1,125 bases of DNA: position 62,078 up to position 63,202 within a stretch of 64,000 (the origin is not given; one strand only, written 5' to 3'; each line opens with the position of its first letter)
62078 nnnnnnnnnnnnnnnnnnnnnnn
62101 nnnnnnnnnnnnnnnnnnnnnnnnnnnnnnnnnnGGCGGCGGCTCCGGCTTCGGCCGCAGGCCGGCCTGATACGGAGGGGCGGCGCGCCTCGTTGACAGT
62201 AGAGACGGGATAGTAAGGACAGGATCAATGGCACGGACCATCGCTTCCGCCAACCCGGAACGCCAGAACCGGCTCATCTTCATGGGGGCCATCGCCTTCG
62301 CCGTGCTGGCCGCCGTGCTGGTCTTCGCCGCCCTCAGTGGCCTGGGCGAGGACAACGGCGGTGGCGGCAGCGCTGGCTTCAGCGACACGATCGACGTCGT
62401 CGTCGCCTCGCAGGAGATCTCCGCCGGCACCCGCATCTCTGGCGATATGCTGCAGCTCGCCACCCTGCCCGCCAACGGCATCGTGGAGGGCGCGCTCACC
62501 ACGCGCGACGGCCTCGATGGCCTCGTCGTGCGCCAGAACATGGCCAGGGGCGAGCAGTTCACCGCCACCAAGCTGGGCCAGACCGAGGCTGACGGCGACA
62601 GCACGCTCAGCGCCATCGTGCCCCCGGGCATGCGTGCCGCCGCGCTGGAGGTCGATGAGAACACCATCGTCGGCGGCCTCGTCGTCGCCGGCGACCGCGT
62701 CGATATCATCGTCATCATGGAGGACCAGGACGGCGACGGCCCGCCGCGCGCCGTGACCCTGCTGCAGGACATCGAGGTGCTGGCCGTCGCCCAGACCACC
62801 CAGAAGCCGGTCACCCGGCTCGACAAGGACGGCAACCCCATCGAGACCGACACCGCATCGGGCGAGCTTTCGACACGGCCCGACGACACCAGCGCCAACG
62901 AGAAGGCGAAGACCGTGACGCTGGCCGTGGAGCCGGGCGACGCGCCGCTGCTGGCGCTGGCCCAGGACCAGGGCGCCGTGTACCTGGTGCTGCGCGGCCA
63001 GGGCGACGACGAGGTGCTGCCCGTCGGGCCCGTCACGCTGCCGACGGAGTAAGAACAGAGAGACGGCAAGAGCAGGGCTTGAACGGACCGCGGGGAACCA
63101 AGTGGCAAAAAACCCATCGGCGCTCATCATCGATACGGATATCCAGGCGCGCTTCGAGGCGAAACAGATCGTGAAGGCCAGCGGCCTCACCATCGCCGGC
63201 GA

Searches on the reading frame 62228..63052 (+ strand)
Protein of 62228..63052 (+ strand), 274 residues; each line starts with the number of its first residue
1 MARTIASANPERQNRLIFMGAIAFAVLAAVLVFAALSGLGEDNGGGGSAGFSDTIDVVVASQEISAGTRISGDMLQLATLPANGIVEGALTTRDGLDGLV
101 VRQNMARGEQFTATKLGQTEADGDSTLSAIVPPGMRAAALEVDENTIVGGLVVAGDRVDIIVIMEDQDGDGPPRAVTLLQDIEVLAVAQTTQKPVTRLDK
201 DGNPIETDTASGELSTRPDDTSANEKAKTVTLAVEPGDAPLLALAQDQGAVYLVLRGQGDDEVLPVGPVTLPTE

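Call 50: search_protein_families(library=pfam, proteins=[window:62228-63052:+], max_evalue=0.0001)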
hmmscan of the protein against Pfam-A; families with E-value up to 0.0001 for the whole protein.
window:62228-63052:+ (274 aa): 2 families
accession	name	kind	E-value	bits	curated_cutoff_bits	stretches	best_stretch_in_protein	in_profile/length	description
PF16976.10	RcpC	-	2.3e-25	89.2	28.8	1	126-256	2-114/114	Flp pilus assembly protein RcpC/CpaB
PF08666.17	SAF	-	2.2e-10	41.4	21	1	56-115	2-61/63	SAF domain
